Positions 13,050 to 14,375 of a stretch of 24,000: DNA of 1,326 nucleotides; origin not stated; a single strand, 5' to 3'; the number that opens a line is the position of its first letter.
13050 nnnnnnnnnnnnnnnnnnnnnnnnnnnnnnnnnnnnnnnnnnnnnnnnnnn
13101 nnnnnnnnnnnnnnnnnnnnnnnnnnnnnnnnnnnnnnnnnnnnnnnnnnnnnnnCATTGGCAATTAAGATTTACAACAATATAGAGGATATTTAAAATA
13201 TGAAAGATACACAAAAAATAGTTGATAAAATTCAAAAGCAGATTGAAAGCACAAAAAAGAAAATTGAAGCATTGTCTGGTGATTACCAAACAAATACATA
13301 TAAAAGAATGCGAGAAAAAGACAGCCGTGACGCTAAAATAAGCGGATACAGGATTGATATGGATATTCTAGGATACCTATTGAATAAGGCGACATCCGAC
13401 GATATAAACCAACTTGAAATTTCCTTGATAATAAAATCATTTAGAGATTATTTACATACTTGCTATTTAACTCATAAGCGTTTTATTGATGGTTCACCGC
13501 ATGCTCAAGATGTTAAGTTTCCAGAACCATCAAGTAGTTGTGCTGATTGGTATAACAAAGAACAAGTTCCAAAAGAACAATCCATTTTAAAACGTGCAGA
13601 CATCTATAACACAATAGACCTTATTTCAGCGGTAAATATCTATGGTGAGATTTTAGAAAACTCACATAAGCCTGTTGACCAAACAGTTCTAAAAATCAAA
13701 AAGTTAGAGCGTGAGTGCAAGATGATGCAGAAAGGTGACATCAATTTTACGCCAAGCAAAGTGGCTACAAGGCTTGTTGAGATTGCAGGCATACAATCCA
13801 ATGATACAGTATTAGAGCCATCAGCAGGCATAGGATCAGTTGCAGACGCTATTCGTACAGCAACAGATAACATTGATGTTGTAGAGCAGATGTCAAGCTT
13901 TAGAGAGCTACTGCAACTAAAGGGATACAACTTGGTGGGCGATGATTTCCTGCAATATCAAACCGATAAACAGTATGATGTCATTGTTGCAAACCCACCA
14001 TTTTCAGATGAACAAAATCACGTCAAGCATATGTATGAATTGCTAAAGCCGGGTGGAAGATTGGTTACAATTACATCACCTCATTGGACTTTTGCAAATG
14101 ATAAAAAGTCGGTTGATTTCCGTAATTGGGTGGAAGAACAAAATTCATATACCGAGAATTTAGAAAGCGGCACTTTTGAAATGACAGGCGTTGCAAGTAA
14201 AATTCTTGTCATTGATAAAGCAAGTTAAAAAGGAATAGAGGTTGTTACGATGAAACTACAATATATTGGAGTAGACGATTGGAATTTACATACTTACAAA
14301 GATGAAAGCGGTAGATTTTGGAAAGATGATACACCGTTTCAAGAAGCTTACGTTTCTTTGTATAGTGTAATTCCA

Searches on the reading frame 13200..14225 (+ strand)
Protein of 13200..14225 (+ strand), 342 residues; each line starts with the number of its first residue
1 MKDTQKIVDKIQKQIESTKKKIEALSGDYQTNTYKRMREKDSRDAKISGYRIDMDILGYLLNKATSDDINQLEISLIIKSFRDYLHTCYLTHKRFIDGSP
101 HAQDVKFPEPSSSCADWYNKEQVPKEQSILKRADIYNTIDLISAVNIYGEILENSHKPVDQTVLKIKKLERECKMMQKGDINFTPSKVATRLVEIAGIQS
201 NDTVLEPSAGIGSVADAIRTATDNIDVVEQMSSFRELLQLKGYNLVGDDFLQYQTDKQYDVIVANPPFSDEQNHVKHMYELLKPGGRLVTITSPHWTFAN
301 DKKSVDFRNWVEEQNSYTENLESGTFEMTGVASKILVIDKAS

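Call 55: search_protein_families(library=phrogs, proteins=[window:13200-14225:+], max_evalue=0.001)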
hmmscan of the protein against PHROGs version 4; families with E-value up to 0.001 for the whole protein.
window:13200-14225:+ (342 aa): 15 families
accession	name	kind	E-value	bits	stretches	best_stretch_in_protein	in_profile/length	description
phrog_11358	-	unknown function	2.4e-57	195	1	161-341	1826-2016/3431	-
phrog_15406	-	other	1.7e-51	175.6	1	52-341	1190-1418/2789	DNA methyltransferase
phrog_9133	-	unknown function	2.9e-47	162.2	1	156-341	711-905/1259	-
phrog_18947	-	unknown function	2.1e-42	145.6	1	153-340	541-736/1537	-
phrog_9793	-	unknown function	2.2e-39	136.4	1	150-340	574-771/772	-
phrog_22901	-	unknown function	1.1e-34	120.1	1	157-340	611-802/1394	-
phrog_6263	-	other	1e-27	98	1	184-340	397-546/548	DNA methyltransferase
phrog_799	-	other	5.8e-14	53.1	1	180-296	213-320/458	DNA methyltransferase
phrog_10691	-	unknown function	2.3e-13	48.5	1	184-341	2362-2527/3925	-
phrog_32703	-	unknown function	5.6e-13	49.4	1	177-294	7-125/480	-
phrog_5143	-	unknown function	3.1e-10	38.8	1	180-339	1801-1967/2204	-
phrog_5172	-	unknown function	1.6e-09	38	1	171-285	12-124/377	-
phrog_3820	-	other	3.1e-08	34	1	181-271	50-141/255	DNA methyltransferase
phrog_2713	-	unknown function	1.9e-05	24.9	0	255-277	287-309/520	-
phrog_6380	-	other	0.00078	19.5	0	240-269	102-137/382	DNA methyltransferase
